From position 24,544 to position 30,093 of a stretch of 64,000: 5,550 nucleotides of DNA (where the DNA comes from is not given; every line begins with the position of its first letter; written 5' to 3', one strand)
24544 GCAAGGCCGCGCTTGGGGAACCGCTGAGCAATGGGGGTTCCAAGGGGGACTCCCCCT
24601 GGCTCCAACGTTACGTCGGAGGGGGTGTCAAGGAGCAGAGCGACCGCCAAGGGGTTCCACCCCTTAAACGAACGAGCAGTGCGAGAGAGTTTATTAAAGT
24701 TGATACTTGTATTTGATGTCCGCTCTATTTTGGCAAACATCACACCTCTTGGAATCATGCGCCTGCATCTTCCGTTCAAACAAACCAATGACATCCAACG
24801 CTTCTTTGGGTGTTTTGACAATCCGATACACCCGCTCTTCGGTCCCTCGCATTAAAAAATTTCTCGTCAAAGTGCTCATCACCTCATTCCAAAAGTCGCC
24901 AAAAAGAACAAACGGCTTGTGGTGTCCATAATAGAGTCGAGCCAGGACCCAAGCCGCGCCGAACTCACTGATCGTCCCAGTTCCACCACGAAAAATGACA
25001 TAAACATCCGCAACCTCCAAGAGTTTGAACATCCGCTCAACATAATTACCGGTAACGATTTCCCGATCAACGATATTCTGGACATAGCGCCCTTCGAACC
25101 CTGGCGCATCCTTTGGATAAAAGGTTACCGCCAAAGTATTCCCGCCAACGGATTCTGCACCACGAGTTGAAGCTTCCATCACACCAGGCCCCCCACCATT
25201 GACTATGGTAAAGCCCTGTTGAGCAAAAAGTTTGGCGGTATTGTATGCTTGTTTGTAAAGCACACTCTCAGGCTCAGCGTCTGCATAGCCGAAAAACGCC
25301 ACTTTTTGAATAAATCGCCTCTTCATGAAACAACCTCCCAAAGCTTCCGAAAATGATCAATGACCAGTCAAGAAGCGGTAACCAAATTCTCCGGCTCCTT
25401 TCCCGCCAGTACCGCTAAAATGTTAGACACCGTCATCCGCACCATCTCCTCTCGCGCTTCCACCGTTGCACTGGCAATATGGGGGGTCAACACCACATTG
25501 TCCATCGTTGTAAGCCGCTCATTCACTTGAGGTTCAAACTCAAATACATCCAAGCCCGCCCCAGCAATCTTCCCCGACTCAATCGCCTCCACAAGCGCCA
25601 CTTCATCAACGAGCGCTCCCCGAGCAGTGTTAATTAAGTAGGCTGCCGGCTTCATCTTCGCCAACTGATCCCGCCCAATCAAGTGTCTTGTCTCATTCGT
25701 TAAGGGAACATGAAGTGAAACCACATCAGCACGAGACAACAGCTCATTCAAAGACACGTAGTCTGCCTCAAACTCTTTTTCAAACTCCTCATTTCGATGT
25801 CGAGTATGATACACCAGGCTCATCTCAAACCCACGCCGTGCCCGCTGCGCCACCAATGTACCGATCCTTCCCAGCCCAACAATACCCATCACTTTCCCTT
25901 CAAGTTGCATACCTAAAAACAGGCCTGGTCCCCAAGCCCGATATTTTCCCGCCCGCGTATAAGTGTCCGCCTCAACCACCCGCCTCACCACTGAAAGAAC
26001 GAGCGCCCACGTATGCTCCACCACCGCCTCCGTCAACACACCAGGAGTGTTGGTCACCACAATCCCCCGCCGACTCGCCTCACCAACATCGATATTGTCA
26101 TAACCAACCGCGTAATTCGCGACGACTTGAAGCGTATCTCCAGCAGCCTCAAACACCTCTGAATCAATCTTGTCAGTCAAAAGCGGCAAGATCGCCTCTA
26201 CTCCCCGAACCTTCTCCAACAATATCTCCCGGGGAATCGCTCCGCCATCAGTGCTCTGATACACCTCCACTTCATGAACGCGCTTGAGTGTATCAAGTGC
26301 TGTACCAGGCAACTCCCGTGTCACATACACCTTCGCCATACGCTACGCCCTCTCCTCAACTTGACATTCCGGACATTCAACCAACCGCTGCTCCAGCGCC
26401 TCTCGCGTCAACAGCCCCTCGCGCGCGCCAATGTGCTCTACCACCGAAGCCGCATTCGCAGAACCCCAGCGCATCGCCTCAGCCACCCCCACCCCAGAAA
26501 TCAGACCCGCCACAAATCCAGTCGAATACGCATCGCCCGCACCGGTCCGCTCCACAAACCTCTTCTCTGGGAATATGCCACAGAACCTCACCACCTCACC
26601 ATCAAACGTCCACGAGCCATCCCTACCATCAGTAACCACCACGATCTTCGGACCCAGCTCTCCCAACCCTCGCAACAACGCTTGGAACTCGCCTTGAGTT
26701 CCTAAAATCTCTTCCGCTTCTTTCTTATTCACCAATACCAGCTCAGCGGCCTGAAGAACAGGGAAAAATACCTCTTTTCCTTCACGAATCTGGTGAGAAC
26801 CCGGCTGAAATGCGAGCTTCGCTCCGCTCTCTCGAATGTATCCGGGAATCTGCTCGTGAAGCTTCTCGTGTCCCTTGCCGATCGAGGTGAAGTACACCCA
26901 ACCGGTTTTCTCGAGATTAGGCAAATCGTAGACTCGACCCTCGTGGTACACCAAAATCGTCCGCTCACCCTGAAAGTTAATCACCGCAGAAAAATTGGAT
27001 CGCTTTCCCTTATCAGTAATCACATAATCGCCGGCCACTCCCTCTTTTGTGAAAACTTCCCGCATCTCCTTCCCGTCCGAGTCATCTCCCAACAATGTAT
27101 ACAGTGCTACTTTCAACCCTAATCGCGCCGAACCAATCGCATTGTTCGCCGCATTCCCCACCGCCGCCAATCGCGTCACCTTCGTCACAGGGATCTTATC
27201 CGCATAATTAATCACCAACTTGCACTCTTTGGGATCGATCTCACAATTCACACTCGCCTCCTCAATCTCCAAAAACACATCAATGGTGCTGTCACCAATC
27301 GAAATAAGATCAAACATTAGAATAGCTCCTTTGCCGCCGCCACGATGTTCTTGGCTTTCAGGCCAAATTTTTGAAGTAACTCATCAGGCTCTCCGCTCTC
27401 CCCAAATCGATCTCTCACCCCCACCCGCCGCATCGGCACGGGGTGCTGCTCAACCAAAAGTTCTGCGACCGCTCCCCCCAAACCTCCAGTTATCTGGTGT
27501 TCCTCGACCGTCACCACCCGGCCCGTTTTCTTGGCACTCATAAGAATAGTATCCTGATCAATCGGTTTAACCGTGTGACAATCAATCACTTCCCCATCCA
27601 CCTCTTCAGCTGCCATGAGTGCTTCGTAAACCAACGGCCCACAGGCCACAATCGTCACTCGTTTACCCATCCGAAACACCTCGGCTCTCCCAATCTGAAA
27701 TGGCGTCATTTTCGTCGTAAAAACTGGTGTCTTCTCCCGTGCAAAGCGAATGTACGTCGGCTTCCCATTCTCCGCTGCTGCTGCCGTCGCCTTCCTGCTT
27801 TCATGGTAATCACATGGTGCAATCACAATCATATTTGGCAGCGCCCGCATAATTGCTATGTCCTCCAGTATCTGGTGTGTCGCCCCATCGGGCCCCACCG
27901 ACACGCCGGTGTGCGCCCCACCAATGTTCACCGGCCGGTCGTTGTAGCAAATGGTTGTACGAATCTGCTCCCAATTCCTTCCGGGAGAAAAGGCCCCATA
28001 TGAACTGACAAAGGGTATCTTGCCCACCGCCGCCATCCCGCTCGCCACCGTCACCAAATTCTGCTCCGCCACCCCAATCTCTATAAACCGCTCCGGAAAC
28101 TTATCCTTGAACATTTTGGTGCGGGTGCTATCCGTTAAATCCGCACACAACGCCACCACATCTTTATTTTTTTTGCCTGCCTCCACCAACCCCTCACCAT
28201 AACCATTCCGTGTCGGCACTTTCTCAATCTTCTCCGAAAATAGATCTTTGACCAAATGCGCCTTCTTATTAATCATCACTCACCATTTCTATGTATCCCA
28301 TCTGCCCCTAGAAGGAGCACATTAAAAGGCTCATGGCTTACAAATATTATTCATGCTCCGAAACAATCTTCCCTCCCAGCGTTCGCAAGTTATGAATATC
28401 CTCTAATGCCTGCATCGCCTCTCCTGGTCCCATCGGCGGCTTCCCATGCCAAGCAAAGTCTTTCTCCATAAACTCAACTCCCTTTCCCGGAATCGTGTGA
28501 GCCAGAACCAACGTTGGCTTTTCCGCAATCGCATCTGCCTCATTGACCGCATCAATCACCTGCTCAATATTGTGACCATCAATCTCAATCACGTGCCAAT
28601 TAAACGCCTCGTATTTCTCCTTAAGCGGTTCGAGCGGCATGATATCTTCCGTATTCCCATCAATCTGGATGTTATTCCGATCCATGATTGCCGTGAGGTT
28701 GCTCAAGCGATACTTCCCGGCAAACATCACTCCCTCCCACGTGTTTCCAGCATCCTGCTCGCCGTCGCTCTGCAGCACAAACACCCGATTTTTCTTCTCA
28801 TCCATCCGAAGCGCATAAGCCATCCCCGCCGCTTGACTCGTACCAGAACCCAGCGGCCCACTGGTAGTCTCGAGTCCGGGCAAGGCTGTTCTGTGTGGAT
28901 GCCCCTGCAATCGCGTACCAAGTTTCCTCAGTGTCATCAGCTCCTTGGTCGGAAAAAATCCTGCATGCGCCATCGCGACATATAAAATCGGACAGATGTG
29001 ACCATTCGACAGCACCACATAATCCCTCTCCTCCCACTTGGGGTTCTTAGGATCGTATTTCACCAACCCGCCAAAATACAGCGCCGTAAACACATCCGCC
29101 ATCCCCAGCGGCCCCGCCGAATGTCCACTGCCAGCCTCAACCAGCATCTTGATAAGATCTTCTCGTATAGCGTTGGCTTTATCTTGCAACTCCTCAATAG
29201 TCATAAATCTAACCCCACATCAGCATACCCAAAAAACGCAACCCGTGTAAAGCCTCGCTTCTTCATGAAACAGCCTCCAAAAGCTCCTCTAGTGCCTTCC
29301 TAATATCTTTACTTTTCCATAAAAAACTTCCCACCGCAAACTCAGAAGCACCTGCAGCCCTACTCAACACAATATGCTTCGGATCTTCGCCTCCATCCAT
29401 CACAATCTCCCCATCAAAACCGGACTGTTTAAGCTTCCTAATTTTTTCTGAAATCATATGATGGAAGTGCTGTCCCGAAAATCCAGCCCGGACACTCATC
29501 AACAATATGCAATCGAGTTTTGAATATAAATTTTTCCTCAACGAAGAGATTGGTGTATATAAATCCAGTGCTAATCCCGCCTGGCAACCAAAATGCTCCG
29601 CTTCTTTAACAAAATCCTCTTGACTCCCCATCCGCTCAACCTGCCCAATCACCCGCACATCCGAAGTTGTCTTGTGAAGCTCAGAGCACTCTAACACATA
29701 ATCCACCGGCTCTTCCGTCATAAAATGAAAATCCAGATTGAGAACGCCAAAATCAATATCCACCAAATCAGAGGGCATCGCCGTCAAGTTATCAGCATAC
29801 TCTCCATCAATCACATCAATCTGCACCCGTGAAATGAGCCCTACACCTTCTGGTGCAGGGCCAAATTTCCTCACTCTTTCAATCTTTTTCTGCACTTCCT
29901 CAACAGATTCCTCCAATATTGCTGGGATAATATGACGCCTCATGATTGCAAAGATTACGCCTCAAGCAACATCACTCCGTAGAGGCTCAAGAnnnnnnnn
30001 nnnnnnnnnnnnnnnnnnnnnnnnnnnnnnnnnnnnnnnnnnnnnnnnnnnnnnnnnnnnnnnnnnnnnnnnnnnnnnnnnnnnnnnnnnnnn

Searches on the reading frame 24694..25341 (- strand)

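Call 10: search_protein_families(library=pfam, proteins=[window:24694-25341:-], max_evalue=0.001)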
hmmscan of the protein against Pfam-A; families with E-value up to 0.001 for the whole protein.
window:24694-25341:- (215 aa): 2 families
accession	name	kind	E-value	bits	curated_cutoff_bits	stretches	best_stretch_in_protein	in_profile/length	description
PF18306.6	LDcluster4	-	5e-18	65.6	26.3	1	14-133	4-116/151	SLOG cluster4 family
PF03641.19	Lysine_decarbox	-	8e-11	42.7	27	1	55-183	1-129/131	Possible lysine decarboxylase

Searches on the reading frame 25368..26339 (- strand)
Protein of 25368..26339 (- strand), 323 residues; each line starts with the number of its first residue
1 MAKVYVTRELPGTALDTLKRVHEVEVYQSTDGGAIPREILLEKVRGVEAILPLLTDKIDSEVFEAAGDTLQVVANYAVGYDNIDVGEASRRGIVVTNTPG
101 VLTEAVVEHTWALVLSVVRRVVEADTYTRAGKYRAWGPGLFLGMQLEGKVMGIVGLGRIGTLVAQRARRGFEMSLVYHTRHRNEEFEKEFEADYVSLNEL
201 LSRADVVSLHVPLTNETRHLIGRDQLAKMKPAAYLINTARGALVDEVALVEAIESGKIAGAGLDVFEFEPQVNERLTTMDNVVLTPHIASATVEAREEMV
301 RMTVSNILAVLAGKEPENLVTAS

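Call 10: search_protein_families(library=pfam, proteins=[window:25368-26339:-], max_evalue=0.001)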
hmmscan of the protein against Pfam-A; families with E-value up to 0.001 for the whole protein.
window:25368-26339:- (323 aa): 3 families
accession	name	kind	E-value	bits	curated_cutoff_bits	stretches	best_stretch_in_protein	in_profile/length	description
PF02826.25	2-Hacid_dh_C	-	2.3e-63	213.2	25.1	1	112-289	2-178/178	D-isomer specific 2-hydroxyacid dehydrogenase, NAD binding domain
PF00389.36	2-Hacid_dh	-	1.9e-33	115.4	24.6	1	5-320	2-133/134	D-isomer specific 2-hydroxyacid dehydrogenase, catalytic domain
PF03446.21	NAD_binding_2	-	0.00013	22.4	21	1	151-254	2-108/161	NAD binding domain of 6-phosphogluconate dehydrogenase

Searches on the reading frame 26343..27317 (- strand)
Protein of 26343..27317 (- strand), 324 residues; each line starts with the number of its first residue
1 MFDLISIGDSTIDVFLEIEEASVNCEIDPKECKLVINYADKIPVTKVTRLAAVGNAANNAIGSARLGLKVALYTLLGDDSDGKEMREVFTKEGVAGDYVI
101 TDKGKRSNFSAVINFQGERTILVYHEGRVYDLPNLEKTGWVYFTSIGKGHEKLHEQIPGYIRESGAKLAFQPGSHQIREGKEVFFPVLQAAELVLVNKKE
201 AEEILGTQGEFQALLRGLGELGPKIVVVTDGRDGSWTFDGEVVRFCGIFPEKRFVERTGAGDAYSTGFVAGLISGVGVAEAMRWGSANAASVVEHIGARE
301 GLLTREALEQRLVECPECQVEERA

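Call 43: search_protein_families(library=pfam, proteins=[window:26343-27317:-], max_evalue=0.001)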
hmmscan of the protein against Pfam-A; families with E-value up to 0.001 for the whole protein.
window:26343-27317:- (324 aa): 1 family
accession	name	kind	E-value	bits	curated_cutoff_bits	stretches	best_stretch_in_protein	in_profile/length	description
PF00294.29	PfkB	-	8.2e-34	117.7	25.8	1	48-302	31-299/302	pfkB family carbohydrate kinase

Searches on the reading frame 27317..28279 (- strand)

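Call 43: search_protein_families(library=pfam, proteins=[window:27317-28279:-], max_evalue=0.001)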
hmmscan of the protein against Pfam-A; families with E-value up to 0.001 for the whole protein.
window:27317-28279:- (320 aa): 2 families
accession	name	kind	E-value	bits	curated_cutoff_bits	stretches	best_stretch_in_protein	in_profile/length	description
PF02779.29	Transket_pyr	-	1.3e-39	136.1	27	1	20-184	2-172/174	Transketolase, pyrimidine binding domain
PF02780.25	Transketolase_C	-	1.8e-30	105.8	25.9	1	197-312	1-124/124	Transketolase, C-terminal domain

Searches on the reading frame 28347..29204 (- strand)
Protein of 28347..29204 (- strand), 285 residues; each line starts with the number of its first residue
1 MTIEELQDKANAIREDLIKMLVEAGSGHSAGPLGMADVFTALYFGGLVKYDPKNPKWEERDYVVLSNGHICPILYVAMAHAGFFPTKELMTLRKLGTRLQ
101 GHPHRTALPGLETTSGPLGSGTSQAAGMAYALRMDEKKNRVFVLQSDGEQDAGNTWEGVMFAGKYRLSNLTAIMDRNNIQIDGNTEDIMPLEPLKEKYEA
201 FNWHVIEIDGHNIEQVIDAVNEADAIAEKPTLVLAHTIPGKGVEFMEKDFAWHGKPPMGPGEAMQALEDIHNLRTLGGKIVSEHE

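Call 43: search_protein_families(library=pfam, proteins=[window:28347-29204:-], max_evalue=0.001)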
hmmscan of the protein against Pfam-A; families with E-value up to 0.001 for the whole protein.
window:28347-29204:- (285 aa): 3 families
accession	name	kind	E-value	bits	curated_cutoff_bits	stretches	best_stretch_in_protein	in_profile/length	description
PF00456.26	Transketolase_N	-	1.9e-53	182.1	22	1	9-256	5-262/334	Transketolase, thiamine diphosphate binding domain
PF13292.11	DXP_synthase_N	-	7e-10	39.1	21.2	1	2-184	14-178/274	1-deoxy-D-xylulose-5-phosphate synthase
PF00676.26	E1_dh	-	3.6e-08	33.2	22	1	101-230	87-217/300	Dehydrogenase E1 component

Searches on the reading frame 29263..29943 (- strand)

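Call 43: search_protein_families(library=pfam, proteins=[window:29263-29943:-], max_evalue=0.001)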
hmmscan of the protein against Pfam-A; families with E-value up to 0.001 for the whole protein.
window:29263-29943:- (226 aa): 1 family
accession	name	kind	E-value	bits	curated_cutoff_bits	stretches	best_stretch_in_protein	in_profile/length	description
PF00834.25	Ribul_P_3_epim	-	2e-26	93.1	21.1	1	5-208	2-197/198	Ribulose-phosphate 3 epimerase family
